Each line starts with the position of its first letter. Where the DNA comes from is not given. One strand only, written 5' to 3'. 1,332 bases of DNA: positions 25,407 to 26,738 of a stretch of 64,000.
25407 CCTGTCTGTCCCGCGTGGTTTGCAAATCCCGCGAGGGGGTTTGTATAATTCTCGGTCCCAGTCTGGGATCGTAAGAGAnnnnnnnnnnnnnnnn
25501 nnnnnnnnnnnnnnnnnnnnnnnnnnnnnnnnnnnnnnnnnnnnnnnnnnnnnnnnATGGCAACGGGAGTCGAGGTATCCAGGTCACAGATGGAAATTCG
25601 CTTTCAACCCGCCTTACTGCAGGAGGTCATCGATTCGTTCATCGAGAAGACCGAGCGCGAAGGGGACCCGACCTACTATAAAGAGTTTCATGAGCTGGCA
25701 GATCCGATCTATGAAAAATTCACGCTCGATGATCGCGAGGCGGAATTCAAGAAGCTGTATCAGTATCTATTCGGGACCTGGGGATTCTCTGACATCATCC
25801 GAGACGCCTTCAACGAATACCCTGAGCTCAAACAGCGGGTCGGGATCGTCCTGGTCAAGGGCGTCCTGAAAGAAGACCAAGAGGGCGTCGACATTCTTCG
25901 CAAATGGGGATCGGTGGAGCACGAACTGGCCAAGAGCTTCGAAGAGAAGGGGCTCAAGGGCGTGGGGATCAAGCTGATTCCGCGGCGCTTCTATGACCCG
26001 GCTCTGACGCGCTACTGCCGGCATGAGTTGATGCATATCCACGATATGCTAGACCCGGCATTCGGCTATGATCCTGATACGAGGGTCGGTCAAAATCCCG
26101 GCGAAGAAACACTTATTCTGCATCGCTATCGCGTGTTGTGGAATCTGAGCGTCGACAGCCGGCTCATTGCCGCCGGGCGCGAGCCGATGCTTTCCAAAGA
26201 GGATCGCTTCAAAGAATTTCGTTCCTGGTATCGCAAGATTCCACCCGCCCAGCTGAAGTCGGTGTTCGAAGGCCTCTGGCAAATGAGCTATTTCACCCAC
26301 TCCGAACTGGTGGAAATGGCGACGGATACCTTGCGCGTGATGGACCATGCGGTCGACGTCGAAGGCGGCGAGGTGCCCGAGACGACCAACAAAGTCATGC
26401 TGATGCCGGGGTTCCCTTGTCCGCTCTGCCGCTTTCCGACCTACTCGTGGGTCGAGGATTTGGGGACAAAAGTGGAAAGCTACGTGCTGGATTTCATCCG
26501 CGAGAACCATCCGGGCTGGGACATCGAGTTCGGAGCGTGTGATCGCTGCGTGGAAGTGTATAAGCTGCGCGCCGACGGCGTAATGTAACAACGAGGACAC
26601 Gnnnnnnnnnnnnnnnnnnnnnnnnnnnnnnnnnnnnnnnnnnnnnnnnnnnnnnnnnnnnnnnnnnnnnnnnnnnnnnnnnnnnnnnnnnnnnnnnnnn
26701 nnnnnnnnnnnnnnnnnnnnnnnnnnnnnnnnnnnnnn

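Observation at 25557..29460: Putative NXR maturation module located 22 kb from nxrAB and on the opposite strand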

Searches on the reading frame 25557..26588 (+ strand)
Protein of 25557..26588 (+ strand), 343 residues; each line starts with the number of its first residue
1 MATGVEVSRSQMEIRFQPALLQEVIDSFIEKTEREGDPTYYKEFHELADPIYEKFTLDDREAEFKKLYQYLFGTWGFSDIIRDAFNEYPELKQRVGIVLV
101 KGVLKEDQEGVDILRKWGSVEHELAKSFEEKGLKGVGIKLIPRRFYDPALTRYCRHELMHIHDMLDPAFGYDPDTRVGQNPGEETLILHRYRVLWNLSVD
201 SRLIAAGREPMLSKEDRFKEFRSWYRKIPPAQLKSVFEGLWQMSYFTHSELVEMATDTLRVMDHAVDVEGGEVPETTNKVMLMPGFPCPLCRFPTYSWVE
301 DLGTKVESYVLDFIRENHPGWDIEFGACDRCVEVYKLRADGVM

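Call 4: search_protein_families(library=pfam, proteins=[window:25557-26588:+], max_evalue=0.1)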
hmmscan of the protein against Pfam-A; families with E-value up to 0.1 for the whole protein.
window:25557-26588:+ (343 aa): 0 families

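Call 5: search_protein_families(library=ncbifam, proteins=[window:25557-26588:+], max_evalue=0.1)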
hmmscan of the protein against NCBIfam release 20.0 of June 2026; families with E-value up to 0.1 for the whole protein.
window:25557-26588:+ (343 aa): 0 families

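Call 13: find_encoding_contigs(protein=window:25557-26588:+, flank=10000, max_places=6)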
Protein window:25557-26588:+ (343 aa): 16 contigs read that carry it; 6 places shown.
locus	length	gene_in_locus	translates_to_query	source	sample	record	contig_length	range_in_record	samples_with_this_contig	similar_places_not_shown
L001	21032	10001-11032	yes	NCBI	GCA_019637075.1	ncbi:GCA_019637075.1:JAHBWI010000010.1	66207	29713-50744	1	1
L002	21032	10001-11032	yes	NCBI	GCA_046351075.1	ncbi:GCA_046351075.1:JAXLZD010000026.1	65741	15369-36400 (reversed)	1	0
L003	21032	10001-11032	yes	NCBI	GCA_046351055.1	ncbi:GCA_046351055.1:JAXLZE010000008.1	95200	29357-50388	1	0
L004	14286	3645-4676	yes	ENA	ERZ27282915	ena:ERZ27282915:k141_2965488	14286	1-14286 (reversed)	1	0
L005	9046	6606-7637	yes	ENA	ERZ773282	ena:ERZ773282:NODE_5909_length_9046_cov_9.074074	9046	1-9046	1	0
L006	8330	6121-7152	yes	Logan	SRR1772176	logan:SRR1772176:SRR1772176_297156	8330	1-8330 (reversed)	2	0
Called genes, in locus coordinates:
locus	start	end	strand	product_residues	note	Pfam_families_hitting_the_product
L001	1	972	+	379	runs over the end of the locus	PF01702:TGT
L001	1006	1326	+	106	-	PF02699:YajC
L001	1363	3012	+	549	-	PF07549:Sec_GG (weak), PF21760:SecD_1st, PF22599:SecDF_P1_head, PF02355:SecD_SecF_C, PF03176:MMPL (weak)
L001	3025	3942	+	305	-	PF07549:Sec_GG (weak), PF02355:SecD_SecF_C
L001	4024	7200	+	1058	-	PF02743:dCache_1, PF00672:HAMP, PF08448:PAS_4, PF13426:PAS_9, PF00989:PAS, PF08448:PAS_4, PF13426:PAS_9, PF00989:PAS, +9 more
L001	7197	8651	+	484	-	PF00072:Response_reg, PF00158:Sigma54_activat, PF01078:Mg_chelatase (faint), PF14532:Sigma54_activ_2, PF07728:AAA_5 (weak), PF25601:AAA_lid_14, PF02954:HTH_8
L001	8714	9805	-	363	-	PF25174:Beta-prop_THOC3, PF00400:WD40, PF23381:Beta-prop_IFT122_1st, PF24105:Beta-prop_CAF1B_HIR1, PF24796:WDR55, PF24807:WD40_CDC20-Fz, PF24814:WD40_Prp19, PF25173:Beta-prop_WDR3_1st, +68 more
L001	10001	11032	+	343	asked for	-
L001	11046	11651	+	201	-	PF13183:Fer4_8 (faint), PF25160:LdpA_Fe-S-bd (faint), PF00037:Fer4 (faint), PF12797:Fer4_2 (faint), PF13237:Fer4_10 (faint), PF14697:Fer4_21 (faint), PF12838:Fer4_7 (weak), PF12838:Fer4_7 (weak), +3 more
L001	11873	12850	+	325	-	PF02613:Nitrate_red_del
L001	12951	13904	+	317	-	PF09459:EB_dh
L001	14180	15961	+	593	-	PF02310:B12-binding, PF04055:Radical_SAM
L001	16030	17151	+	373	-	-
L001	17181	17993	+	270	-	PF23914:TPR_CcmH_CycH (weak), PF13371:TPR_9 (faint), PF13428:TPR_14 (faint), PF14561:TPR_20 (faint), PF25064:ARM_TT21_5th (faint), PF09295:ChAPs (faint), PF12895:ANAPC3 (faint), PF13424:TPR_12, +11 more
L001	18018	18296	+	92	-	PF02416:TatA_B_E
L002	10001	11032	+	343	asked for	-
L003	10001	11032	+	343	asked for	-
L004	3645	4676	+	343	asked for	-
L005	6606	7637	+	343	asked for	-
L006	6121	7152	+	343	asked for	-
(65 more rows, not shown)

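Call 21: find_homologous_proteins(query=window:25557-26588:+, max_evalue=0.001)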
Query window:25557-26588:+ (343 aa): 324 proteins with E <= 0.001 among 1433 candidates; the best 120 are listed.
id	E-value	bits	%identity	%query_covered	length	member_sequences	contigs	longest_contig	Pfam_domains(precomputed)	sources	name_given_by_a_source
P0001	2.6e-215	732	93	97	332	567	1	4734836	-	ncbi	ncbi:hypothetical protein [Nitrospira sp. Nam80]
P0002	2.2e-212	723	92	97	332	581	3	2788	-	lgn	-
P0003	8.7e-209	711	90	97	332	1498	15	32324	-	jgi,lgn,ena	jgi:hypothetical protein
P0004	4.4e-204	695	89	97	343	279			-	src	-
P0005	1.9e-202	690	88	97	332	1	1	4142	-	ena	-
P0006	2.0e-202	690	88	97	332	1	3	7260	-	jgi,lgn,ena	-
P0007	2.1e-202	690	88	97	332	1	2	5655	-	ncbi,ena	-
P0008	2.9e-202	689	88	97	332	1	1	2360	-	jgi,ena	-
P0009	3.1e-202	689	88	97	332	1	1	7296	-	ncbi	ncbi:MAG: hypothetical protein ACREIH_05900 [Nitrospiraceae bacterium]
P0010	3.7e-202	689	88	97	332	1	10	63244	-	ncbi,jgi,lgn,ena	jgi:hypothetical protein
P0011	3.9e-202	689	88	97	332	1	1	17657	-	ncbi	-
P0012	3.9e-202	689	88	97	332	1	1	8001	-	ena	-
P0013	5.1e-202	689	88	97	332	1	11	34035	-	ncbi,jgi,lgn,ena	-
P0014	7.1e-202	688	88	97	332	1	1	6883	-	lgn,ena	-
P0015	9.7e-202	688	88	97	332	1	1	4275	-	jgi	-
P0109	2.7e-74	268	43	94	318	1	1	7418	-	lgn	-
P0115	1.5e-67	246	39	96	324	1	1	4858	-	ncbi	-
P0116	2.9e-63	232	39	96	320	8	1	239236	-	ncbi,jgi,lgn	-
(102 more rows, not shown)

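Call 25: find_related_loci(query=A1, collection=genome_contigs, flank=10000)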
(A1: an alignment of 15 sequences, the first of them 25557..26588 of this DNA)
Query A1 (343 aa) in genome_contigs; peptide patterns used: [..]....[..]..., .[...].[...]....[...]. (x = any residue, [..] = any of these).
599 stretches matched a pattern (row limit reached: there are more); 562 encode a relative of the query (tblastn E <= 1e-3); the best 80 are kept; 80 distinct loci.
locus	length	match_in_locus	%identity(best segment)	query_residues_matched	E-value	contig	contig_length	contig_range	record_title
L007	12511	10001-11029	93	1-343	0e+0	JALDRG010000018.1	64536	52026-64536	MAG: Nitrospira sp. isolate RBC_NOB1 BC3.59.fa-18, whole genome shotgun sequence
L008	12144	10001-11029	92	1-343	0e+0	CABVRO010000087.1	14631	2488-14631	MAG: uncultured Nitrospira sp. isolate Nitrospira sp. RBC085 genome assembly, contig: MAG085_87, whole genome shotgun se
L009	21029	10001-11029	92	1-343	0e+0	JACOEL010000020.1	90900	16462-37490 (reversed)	MAG: Nitrospira sp. isolate S2bin.17 NODE_207_length_90900_cov_48.599857, whole genome shotgun sequence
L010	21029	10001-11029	93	1-343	0e+0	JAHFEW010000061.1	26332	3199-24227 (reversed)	MAG: Nitrospira sp. isolate nzgw278 NODE_440_length_26333_cov_10.681024, whole genome shotgun sequence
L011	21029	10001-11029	92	1-343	0e+0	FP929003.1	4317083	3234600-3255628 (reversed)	Candidatus Nitrospira defluvii chromosome, complete genome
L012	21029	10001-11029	93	1-343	0e+0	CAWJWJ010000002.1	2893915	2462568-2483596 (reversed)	MAG: uncultured Nitrospiraceae bacterium isolate MFD01275.bin.1.1 genome assembly, contig: contig_11803, whole genome sh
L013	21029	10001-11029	92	1-343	0e+0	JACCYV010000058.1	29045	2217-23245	MAG: Nitrospira sp. isolate MGR_bin213 SD2897-2912_k127_4659531, whole genome shotgun sequence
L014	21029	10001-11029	92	1-343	0e+0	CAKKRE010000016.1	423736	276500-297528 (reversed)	Nitrospiraceae bacterium isolate Hainich-H41-bin274-1 genome assembly, contig: H41-bin274_1_Hain_H41_02um_R3_4_length_42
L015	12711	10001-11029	92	1-343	0e+0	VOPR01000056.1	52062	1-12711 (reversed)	MAG: Nitrospira sp. isolate MAG_246 c_000000002820, whole genome shotgun sequence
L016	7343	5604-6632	92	1-343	0e+0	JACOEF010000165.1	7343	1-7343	MAG: Nitrospira sp. isolate S0bin1_add k99_2466, whole genome shotgun sequence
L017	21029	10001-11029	92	1-343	0e+0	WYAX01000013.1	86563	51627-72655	MAG: Nitrospira defluvii isolate NOB1 k127_100680, whole genome shotgun sequence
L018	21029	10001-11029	91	1-343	0e+0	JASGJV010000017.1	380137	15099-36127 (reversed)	MAG: Nitrospira sp. isolate 5N512 JMF-2111-06-0005.ont.bin.512_16, whole genome shotgun sequence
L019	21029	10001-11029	90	1-343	0e+0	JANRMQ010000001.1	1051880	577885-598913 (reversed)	MAG: Nitrospira sp. isolate NOB03 NOB03_01, whole genome shotgun sequence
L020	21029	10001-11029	92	1-343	0e+0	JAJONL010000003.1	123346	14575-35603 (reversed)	MAG: Nitrospira sp. isolate C_No_T20_B_bin.40 scaffold_181, whole genome shotgun sequence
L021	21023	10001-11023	89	3-343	0e+0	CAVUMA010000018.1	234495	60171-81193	MAG: uncultured Nitrospiraceae bacterium isolate MFD06435.bin.2.125 genome assembly, contig: contig_75878, whole genome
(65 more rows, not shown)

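Call 26: find_encoding_contigs(protein=P0116, flank=10000, max_places=3)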
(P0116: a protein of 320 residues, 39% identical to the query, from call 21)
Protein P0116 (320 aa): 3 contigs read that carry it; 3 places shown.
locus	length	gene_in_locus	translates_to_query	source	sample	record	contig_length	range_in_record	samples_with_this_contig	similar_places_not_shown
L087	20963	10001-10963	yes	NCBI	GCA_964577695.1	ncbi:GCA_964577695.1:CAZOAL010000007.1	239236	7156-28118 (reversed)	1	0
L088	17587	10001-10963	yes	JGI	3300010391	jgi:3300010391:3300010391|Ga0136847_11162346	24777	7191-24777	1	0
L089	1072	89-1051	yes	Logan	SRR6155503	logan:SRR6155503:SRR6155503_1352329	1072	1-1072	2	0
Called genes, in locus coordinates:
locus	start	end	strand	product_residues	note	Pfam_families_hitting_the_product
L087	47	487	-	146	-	PF13470:PIN_3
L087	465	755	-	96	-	PF04014:MazE_antitoxin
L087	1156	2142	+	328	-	PF01408:GFO_IDH_MocA, PF22725:GFO_IDH_MocA_C3, PF02894:GFO_IDH_MocA_C (weak)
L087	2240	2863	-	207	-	PF00300:His_Phos_1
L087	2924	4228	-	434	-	PF07394:DUF1501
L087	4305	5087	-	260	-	PF01209:Ubie_methyltran (weak), PF13847:Methyltransf_31, PF08241:Methyltransf_11, PF08242:Methyltransf_12, PF13649:Methyltransf_25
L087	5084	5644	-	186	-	-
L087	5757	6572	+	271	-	PF13267:DUF4058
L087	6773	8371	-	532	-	PF07583:PSCyt2, PF07587:PSD1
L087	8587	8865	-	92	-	PF15738:YafQ_toxin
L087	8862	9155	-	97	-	-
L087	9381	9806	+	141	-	PF02082:Rrf2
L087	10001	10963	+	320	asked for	-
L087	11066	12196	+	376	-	PF01266:DAO, PF07992:Pyr_redox_2 (faint), PF13450:NAD_binding_8 (weak)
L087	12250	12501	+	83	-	PF02604:PhdYeFM_antitox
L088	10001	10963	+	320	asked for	-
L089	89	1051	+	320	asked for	-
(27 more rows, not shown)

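Call 27: find_encoding_contigs(protein=P0115, flank=10000, max_places=2)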
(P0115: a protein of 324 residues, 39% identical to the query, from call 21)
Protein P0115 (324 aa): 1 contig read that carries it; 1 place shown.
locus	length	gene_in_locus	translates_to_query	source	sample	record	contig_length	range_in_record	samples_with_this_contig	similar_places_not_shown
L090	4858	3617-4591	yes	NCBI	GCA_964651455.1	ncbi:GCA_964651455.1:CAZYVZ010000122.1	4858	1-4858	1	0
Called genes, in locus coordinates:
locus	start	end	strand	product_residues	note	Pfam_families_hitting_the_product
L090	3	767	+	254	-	?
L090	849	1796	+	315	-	-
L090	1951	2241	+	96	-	PF01541:GIY-YIG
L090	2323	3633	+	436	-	PF08450:SGL (faint), PF25021:TEN_NHL (faint), PF06739:SBBP (faint), PF06977:SdiA-regulated (faint), PF01436:NHL, PF17170:DUF5128 (weak), PF01436:NHL, PF17170:DUF5128, +2 more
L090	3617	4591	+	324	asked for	-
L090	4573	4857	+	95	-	?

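Call 28: find_encoding_contigs(protein=P0109, flank=10000, max_places=2)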
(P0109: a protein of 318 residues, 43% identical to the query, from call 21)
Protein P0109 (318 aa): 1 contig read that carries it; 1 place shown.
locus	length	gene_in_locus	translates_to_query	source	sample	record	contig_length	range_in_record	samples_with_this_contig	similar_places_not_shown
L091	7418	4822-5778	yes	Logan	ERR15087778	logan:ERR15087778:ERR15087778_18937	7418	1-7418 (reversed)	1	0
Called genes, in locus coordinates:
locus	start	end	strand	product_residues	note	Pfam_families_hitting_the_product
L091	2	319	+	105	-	?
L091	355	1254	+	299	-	PF00117:GATase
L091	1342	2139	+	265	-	PF08369:PCP_red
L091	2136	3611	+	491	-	PF01590:GAF, PF13185:GAF_2, PF13492:GAF_3, PF07730:HisKA_3, PF02518:HATPase_c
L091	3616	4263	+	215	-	PF00072:Response_reg, PF00196:GerE, PF08281:Sigma70_r4_2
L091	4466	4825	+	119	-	PF02082:Rrf2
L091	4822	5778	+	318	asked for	-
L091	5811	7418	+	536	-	?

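Call 34: predict_structure(alignment_id=A1)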
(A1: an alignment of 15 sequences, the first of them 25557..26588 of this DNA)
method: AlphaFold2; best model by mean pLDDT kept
length: 343 residues; sequences in the alignment: 15
mean_pLDDT: 87.3   pTM: 0.77
mean pLDDT of the five models: 87.3, 87.1, 86.7, 83.9, 83.3
residues with pLDDT >= 90: 193; 70-90: 128; 50-70: 14; < 50: 8
segments of 3 or more residues with pLDDT < 50: 1-8
pLDDT, mean of each block of 10 residues (from residue 1): 39 90 95 95 96 94 95 93 91 91 88 74 80 90 92 93 92 83 86 93 92 93 87 92 89 89 89 73 79 84 88 90 87 89 68
secondary structure, 60 per line:
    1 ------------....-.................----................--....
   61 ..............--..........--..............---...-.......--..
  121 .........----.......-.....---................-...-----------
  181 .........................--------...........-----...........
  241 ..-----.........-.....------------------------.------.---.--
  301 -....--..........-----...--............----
elements in order: E13-16 H18-34 H39-54 H57-74 H77-86 H89-94 E95-102 E110-113 H119-129 E134-140 H142-146 H150-165 H181-205 H214-224 H230-242 H248-256 H258-262 H302-305 H308-317 H329-339

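Call 36: search_protein_representatives(alignment_id=A1)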
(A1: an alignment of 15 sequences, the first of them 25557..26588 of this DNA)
Query: 15 sequences, 315 profile positions. Proteins with E-value up to 0.001 (for the whole library): 1081; up to 1e-10: 845; up to 1e-30: 498. The best 150 are listed.
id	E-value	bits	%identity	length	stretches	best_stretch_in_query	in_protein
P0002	1.7e-144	497.4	-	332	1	1-313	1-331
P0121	2.1e-121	421.5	-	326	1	1-312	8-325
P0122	2.6e-109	381.8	-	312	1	1-312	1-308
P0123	2.9e-109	381.7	-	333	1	1-310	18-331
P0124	1.8e-106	372.5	-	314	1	1-310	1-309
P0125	4.0e-104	364.8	-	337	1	2-311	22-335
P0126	5.9e-104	364.2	-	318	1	1-308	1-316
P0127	3.3e-103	361.8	-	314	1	1-311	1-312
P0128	3.9e-102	358.2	-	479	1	1-311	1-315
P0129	4.1e-102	358.2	-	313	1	1-311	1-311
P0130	5.5e-102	357.7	-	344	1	1-313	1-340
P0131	9.5e-102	357.0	-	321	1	1-311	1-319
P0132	1.6e-101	356.3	-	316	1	1-311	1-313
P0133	6.0e-101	354.3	-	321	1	1-311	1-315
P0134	1.1e-99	350.2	-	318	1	1-311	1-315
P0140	4.5e-96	338.3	-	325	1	1-307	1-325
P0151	4.9e-86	305.3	-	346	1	2-309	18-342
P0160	6.7e-79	281.9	-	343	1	1-311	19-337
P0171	2.4e-70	253.8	-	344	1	2-312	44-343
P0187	3.8e-65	236.7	-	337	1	2-310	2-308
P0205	2.0e-59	217.9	-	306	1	1-307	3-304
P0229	1.4e-55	205.2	-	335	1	1-312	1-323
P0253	9.5e-52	192.7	-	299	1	2-308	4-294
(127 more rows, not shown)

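Call 37: fold_search(model_id=the predicted structure, library=pdb)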
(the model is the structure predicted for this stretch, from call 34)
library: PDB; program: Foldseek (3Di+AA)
matches with E <= 10: 204; with E <= 0.001: 0
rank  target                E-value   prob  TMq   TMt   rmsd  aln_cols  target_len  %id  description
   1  4l7a_B                2.8e-01  0.16  0.17  0.21  14.2       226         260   10  Crystal structure of a putative zinc-binding metallo-peptidase (BACCAC_01431) from Bacteroides caccae ATCC 43185 at 2. (released 2013-07-03)
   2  4l7a_A                2.8e-01  0.14  0.16  0.19  14.3       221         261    9  Crystal structure of a putative zinc-binding metallo-peptidase (BACCAC_01431) from Bacteroides caccae ATCC 43185 at 2. (released 2013-07-03)
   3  6msg_A                6.2e-01  0.04  0.08  0.08  17.5       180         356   13  Cryo-EM structures and dynamics of substrate-engaged human 26S proteasome (released 2018-11-21)
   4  9nlu_D                6.2e-01  0.04  0.09  0.05  21.9       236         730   10  Y20S (Sec18-Sec17-Sec9-Sso1-Snc1) EDTA - Class 5 (released 2025-10-01)
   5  7pqa_BBB              6.6e-01  0.11  0.15  0.18  13.7       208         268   13  Crystal Structure of the Ring Nuclease 0811 mutant-S12G/K169G from Sulfolobus islandicus (Sis0811) (released 2021-12-01)
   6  3tcn_B                8.1e-01  0.13  0.10  0.16   8.9        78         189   18  Crystal structures of Peptidyl-tRNA hydrolase from Mycobacterium tuberculosis - Form 2 grown in presence of Pentaglyci (released 2012-02-15)
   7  2epk                  8.5e-01  0.02  0.09  0.06  16.9       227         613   14  N-acetyl-B-D-glucosaminidase (GCNA) from Streptococcus gordonii (released 2008-03-11)
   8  9a2d_C                9.5e-01  0.08  0.16  0.06  16.3       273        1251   13  Modeling of the ciliary Intraflagellar transport-A complex (released 2024-05-10)
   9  8bbf_C                9.5e-01  0.07  0.15  0.14  16.1       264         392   13  Structure of the IFT-A complex; IFT-A1 module (released 2022-12-07)
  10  7wt6                  1.0e+00  0.13  0.13  0.21   7.9       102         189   14  Crystal structure of full-length peptidyl-tRNA hydrolase from Mycobacterium tuberculosis (released 2022-04-13)
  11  6j2q_H                1.0e+00  0.02  0.07  0.07  18.2       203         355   12  Yeast proteasome in Ub-accepted state (C1-b) (released 2019-03-13)
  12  3kjz                  1.1e+00  0.13  0.13  0.20   8.5        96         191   17  Crystal structure of native peptidyl-tRNA hydrolase from Mycobacterium smegmatis (released 2010-08-18)
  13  7pq2_BBB              1.1e+00  0.16  0.15  0.18  10.6       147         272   14  Crystal Structure of the Ring Nuclease 0811 from Sulfolobus islandicus (Sis0811) in its apo form (released 2021-11-24)
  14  6wjn_A                1.2e+00  0.04  0.09  0.09  18.4       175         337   12  SD-like state of human 26S Proteasome with non-cleavable M1-linked hexaubiquitin and E3 ubiquitin ligase E6AP/UBE3A (released 2020-08-05)
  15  5m32_c                1.2e+00  0.02  0.08  0.08  18.7       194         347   13  Human 26S proteasome in complex with Oprozomib (released 2017-07-05)
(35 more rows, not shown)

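Call 52: find_encoding_contigs(protein=P0160, flank=8000, max_places=2)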
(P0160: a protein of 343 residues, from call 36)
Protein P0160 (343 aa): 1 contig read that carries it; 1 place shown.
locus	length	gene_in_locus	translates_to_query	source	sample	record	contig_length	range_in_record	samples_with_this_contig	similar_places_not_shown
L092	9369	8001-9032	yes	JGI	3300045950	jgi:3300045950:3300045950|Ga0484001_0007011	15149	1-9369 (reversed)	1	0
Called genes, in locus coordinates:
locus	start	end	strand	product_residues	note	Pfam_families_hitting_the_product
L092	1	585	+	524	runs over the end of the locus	PF13473:Cupredoxin_1, PF00127:Copper-bind (faint), PF07731:Cu-oxidase_2 (weak), PF07732:Cu-oxidase_3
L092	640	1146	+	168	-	PF05425:CopD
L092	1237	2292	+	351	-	-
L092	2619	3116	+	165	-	PF00027:cNMP_binding (weak), PF12802:MarR_2 (weak), PF13545:HTH_Crp_2, PF08222:HTH_CodY (weak), PF13412:HTH_24 (weak)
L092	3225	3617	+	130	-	PF02082:Rrf2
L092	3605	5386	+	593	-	PF01654:Cyt_bd_oxida_I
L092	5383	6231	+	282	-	PF13442:Cytochrome_CBB3 (faint), PF00034:Cytochrom_C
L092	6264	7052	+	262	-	PF00034:Cytochrom_C (weak), PF13442:Cytochrome_CBB3 (weak)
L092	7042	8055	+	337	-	PF09459:EB_dh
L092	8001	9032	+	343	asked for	-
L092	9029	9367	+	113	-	?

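Call 53: list_cluster_members(proteins=[P0121, P0128, P0130, P0140, P0151, P0171, P0187, P0205, P0229, P0253])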
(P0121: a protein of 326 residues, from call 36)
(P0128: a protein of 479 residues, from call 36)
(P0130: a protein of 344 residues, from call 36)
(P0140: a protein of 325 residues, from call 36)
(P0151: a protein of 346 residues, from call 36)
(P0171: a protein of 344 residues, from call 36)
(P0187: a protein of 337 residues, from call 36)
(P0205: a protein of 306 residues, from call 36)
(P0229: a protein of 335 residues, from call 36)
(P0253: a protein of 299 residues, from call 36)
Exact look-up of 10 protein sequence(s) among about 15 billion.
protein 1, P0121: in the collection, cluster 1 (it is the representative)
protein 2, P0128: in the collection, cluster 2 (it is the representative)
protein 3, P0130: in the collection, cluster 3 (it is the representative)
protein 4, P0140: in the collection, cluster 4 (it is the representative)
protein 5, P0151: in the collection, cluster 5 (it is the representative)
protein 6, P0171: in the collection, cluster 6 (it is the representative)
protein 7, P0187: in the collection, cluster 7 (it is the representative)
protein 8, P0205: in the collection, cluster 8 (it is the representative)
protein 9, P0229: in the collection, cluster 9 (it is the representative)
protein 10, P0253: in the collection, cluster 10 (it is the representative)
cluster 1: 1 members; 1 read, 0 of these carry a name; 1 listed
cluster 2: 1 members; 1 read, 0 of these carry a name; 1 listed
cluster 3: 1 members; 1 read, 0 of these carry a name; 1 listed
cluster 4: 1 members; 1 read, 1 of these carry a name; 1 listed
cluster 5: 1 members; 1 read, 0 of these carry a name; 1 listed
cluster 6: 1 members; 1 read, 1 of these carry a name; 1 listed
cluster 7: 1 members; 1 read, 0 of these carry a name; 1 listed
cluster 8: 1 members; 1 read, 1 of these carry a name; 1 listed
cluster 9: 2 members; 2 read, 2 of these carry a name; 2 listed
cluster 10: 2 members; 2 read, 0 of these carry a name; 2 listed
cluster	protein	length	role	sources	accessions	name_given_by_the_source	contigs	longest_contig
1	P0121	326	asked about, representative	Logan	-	-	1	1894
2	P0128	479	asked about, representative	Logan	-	-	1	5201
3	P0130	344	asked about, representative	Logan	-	-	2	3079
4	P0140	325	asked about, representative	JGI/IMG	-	hypothetical protein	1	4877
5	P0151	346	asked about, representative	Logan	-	-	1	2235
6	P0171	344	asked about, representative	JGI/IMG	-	hypothetical protein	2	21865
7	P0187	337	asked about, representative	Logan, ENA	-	-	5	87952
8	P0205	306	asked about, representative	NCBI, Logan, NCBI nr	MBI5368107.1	MAG: hypothetical protein HZA54_13790 [Planctomycetes bacterium] | hypothetical protein [Planctomycetota bacterium]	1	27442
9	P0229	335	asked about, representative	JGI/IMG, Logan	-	hypothetical protein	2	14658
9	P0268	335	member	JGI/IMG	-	hypothetical protein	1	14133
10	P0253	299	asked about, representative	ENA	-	-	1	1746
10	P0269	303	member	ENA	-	-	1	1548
